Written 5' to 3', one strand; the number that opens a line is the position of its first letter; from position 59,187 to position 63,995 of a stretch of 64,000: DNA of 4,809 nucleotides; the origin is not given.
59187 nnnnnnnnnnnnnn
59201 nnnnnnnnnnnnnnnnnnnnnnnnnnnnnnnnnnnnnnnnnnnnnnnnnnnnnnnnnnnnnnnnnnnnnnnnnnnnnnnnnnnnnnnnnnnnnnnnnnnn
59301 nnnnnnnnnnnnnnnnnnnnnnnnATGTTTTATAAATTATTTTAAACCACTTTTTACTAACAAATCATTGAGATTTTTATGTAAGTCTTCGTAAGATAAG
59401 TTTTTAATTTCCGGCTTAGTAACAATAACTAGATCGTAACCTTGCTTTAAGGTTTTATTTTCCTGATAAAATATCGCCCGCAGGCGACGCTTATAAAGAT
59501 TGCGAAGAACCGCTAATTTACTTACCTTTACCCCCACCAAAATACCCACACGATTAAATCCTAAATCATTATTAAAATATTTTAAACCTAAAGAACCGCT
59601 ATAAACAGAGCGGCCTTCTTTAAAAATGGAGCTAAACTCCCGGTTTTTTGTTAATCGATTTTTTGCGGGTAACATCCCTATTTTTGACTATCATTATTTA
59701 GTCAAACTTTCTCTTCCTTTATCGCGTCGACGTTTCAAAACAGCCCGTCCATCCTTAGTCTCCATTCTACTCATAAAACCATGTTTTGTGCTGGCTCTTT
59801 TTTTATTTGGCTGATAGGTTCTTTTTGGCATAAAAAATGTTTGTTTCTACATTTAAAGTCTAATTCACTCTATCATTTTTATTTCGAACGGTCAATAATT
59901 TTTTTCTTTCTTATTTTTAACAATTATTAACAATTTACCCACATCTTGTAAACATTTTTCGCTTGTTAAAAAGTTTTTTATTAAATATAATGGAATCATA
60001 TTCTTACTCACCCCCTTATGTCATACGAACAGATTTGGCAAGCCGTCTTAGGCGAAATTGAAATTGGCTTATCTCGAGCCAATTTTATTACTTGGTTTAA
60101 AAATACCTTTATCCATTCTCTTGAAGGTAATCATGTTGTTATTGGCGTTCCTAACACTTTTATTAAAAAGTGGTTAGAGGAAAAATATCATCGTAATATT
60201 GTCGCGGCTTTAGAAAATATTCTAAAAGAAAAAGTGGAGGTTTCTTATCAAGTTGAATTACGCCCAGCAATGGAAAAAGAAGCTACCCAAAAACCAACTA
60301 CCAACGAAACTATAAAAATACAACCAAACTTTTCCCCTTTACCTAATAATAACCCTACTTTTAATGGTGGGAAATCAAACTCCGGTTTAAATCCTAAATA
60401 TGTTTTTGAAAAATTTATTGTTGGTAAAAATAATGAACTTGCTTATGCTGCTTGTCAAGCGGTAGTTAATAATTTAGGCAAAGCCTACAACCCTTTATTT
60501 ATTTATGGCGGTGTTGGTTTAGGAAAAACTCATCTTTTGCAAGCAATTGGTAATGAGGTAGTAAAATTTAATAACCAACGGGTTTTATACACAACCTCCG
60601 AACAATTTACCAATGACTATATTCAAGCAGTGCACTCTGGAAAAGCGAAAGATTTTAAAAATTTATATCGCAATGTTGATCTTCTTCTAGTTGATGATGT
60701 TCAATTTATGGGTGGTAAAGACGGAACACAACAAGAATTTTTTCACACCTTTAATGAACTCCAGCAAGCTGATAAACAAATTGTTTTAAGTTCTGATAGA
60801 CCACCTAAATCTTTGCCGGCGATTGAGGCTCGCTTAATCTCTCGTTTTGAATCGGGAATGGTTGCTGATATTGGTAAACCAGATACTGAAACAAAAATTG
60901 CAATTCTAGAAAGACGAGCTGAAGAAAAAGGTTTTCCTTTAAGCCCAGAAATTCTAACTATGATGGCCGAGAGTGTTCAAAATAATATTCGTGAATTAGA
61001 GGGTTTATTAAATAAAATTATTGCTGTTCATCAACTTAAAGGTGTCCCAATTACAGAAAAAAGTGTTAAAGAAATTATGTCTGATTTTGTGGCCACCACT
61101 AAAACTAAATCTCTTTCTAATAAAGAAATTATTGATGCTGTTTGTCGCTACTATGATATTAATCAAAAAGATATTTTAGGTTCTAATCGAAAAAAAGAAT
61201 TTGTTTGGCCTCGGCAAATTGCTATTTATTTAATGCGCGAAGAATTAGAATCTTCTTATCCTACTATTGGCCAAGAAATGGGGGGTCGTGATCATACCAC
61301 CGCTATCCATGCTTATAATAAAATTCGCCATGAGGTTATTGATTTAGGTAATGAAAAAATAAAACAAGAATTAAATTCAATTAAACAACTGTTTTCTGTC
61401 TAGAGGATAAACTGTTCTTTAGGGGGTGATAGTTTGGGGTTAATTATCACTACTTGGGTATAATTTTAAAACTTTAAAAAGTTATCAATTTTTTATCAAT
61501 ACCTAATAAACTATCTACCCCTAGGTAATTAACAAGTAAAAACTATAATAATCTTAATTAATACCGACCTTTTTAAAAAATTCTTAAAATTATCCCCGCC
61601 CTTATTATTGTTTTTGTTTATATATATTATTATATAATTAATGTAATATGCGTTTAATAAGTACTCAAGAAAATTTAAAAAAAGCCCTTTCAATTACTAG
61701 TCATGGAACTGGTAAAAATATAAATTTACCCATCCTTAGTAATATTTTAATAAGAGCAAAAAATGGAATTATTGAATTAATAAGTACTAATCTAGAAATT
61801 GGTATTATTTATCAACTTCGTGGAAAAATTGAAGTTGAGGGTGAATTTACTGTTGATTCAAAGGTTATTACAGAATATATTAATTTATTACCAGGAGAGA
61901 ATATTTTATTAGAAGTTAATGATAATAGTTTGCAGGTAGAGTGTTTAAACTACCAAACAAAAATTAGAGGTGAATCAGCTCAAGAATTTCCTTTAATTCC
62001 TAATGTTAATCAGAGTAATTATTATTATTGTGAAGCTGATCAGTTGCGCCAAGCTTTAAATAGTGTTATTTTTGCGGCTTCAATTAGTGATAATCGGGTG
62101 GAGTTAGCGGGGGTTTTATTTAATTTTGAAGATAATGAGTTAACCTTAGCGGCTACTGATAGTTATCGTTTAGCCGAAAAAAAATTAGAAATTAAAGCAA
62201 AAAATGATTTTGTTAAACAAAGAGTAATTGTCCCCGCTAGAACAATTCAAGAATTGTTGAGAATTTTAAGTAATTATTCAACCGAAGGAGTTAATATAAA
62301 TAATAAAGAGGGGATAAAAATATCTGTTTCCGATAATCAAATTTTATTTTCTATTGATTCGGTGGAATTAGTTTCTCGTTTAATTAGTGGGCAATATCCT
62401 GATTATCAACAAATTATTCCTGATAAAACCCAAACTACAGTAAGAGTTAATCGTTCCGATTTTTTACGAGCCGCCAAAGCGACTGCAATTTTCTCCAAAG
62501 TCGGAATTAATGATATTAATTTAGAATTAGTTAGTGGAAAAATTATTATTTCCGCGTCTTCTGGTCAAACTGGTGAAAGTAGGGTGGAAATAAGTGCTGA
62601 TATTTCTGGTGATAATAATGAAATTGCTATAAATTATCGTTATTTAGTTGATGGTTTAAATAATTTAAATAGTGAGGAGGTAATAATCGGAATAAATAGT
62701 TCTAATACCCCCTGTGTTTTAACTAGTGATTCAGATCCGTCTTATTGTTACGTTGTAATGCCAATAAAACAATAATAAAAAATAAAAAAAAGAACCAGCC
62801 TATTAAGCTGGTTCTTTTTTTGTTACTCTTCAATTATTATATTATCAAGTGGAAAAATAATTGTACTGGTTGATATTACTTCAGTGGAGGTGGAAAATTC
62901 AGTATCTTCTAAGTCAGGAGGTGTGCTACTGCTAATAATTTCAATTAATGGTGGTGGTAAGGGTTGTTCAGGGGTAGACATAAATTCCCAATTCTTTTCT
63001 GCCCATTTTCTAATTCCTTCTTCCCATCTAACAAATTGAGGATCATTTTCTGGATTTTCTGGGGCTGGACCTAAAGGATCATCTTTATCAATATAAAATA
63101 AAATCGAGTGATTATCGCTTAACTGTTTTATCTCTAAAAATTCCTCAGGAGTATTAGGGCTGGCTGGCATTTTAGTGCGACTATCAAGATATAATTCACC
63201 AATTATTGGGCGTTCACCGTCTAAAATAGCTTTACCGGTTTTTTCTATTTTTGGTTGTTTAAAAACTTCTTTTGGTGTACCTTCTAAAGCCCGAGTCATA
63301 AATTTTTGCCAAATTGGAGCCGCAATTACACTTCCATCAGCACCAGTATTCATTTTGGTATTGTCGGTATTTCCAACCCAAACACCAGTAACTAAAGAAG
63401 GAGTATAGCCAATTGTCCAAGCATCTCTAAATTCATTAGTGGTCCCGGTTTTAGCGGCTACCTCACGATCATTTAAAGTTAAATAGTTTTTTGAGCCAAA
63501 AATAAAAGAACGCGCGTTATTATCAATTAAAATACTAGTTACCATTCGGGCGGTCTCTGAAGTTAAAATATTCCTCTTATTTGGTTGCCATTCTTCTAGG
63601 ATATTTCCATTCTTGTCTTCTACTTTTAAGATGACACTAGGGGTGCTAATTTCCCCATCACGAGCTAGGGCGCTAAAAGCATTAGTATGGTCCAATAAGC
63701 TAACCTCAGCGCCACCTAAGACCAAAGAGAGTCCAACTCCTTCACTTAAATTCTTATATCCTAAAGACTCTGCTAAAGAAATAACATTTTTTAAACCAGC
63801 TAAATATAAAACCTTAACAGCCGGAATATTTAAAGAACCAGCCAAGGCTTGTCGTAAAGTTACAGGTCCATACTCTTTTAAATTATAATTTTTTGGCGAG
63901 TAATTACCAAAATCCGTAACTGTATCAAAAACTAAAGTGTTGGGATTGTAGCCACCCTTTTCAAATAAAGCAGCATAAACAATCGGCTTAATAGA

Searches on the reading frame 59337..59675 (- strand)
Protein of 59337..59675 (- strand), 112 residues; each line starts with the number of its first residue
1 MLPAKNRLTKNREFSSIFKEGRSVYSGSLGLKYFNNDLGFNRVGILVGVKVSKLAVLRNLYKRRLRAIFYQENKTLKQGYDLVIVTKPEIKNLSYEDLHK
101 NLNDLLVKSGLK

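Call 20: search_protein_families(library=pfam, proteins=[window:59337-59675:-], max_evalue=0.0001)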
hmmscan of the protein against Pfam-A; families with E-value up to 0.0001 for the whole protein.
window:59337-59675:- (112 aa): 1 family
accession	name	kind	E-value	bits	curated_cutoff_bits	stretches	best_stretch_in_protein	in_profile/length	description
PF00825.24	Ribonuclease_P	-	3.6e-28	98.2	22.3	1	2-108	1-107/109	Ribonuclease P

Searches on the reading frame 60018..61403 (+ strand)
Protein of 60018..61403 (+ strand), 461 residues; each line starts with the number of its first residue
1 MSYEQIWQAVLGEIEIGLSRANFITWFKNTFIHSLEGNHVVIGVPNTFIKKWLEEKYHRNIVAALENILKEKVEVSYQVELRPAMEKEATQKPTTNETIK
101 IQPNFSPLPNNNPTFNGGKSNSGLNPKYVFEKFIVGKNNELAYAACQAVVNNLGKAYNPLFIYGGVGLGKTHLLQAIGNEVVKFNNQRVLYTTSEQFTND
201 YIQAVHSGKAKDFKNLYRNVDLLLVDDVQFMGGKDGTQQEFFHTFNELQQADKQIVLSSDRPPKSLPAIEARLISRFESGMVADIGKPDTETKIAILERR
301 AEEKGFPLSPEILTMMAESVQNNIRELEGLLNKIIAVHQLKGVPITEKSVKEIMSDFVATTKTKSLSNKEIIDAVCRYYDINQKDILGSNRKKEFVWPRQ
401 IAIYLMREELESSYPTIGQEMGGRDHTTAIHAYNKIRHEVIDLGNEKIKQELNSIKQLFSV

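Call 20: search_protein_families(library=pfam, proteins=[window:60018-61403:+], max_evalue=0.0001)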
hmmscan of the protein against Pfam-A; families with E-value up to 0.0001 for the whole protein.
window:60018-61403:+ (461 aa): 5 families
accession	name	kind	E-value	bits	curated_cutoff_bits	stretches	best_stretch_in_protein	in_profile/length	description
PF00308.24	Bac_DnaA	-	3.3e-65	219.6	23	1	124-283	1-161/162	Bacterial DnaA ATPAse domain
PF08299.17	Bac_DnaA_C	-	2.4e-27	95.2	31.5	1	370-436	3-69/69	Bacterial dnaA protein helix-turn-helix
PF11638.13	DnaA_N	-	7.6e-13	48.4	24.6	1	5-66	2-64/65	DnaA N-terminal domain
PF01695.23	IstB_IS21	-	3.5e-08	33.7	24.1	1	160-261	95-194/238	IstB-like ATP binding protein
PF00004.35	AAA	-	2.1e-05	25.4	21.2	1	161-278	2-124/131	ATPase family associated with various cellular activities (AAA)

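Call 81: find_encoding_contigs(protein=window:60018-61403:+, flank=10000, max_places=3)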
Protein window:60018-61403:+ (461 aa): 3 contigs read that carry it; 2 places shown.
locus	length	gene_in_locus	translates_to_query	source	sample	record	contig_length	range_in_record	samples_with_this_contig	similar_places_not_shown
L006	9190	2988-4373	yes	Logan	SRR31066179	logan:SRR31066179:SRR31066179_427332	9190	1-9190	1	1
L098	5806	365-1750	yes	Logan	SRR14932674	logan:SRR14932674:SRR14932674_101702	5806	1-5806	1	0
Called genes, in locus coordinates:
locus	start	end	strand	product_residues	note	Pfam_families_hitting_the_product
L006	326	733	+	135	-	PF04519:Bactofilin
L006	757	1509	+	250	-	PF00781:DAGK_cat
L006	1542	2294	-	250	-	PF02096:60KD_IMP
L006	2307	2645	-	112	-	PF00825:Ribonuclease_P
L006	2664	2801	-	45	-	PF00468:Ribosomal_L34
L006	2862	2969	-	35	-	-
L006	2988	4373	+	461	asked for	PF11638:DnaA_N, PF00308:Bac_DnaA, PF01695:IstB_IS21, PF00004:AAA (faint), PF08299:Bac_DnaA_C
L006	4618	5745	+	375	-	PF00712:DNA_pol3_beta, PF02767:DNA_pol3_beta_2, PF02768:DNA_pol3_beta_3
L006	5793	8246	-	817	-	PF00912:Transgly, PF00905:Transpeptidase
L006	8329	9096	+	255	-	PF22435:MRM3-like_sub_bind, PF08032:SpoU_sub_bind (weak), PF00588:SpoU_methylase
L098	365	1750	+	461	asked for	PF11638:DnaA_N, PF00308:Bac_DnaA, PF01695:IstB_IS21, PF00004:AAA (faint), PF08299:Bac_DnaA_C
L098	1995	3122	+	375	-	PF00712:DNA_pol3_beta, PF02767:DNA_pol3_beta_2, PF02768:DNA_pol3_beta_3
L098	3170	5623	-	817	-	PF00912:Transgly, PF00905:Transpeptidase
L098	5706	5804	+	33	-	?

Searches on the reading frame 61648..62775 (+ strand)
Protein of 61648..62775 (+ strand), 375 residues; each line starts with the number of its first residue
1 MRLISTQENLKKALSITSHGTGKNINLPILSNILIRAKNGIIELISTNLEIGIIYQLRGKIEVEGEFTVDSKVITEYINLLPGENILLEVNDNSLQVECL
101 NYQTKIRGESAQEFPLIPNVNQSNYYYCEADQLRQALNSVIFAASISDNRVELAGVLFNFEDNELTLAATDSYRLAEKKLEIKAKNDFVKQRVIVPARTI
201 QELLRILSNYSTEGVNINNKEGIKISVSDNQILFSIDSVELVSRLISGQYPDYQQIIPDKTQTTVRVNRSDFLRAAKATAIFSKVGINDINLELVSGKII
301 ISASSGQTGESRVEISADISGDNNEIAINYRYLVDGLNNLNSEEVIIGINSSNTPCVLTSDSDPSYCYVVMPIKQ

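Call 20: search_protein_families(library=pfam, proteins=[window:61648-62775:+], max_evalue=0.0001)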
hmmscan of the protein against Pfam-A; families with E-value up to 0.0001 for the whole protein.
window:61648-62775:+ (375 aa): 3 families
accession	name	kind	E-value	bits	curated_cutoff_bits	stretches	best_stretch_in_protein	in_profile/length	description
PF02767.21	DNA_pol3_beta_2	-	6.2e-27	94.6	27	1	130-252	4-116/116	DNA polymerase III beta subunit, central domain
PF02768.20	DNA_pol3_beta_3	-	5.9e-22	78.2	27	1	255-373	2-120/121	DNA polymerase III beta subunit, C-terminal domain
PF00712.24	DNA_pol3_beta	-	4.3e-21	75.7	24.4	2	1-118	1-120/120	DNA polymerase III beta subunit, N-terminal domain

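Call 21: find_encoding_contigs(protein=window:61648-62775:+, flank=10000, max_places=3)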
Protein window:61648-62775:+ (375 aa): 1 contig read that carries it; 1 place shown.
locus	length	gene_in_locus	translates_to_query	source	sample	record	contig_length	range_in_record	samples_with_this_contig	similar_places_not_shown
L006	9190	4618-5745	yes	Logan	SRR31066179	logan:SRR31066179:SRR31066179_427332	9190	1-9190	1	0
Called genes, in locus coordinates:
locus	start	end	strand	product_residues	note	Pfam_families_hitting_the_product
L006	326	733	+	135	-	PF04519:Bactofilin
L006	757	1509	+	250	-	PF00781:DAGK_cat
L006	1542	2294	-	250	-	PF02096:60KD_IMP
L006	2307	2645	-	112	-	PF00825:Ribonuclease_P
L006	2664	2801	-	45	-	PF00468:Ribosomal_L34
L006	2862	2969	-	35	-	-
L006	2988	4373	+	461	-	PF11638:DnaA_N, PF00308:Bac_DnaA, PF01695:IstB_IS21, PF00004:AAA (faint), PF08299:Bac_DnaA_C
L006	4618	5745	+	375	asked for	PF00712:DNA_pol3_beta, PF02767:DNA_pol3_beta_2, PF02768:DNA_pol3_beta_3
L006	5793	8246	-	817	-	PF00912:Transgly, PF00905:Transpeptidase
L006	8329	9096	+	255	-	PF22435:MRM3-like_sub_bind, PF08032:SpoU_sub_bind (weak), PF00588:SpoU_methylase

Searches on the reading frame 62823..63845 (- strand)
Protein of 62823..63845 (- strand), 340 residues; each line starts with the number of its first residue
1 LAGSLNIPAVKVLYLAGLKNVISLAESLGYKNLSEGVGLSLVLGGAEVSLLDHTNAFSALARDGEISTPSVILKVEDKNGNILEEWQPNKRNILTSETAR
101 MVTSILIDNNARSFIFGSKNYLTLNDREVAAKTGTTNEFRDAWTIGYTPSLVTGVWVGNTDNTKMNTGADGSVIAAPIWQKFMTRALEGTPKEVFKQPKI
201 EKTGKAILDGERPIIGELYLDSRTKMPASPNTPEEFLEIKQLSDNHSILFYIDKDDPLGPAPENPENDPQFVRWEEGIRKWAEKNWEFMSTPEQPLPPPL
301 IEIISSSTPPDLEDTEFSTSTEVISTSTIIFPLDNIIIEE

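Call 20: search_protein_families(library=pfam, proteins=[window:62823-63845:-], max_evalue=0.0001)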
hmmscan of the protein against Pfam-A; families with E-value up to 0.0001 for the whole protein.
window:62823-63845:- (340 aa): 1 family
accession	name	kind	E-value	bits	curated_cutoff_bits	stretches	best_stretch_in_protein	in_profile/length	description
PF00905.27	Transpeptidase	-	4.6e-11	42.9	22.1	1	44-183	159-298/299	Penicillin binding protein transpeptidase domain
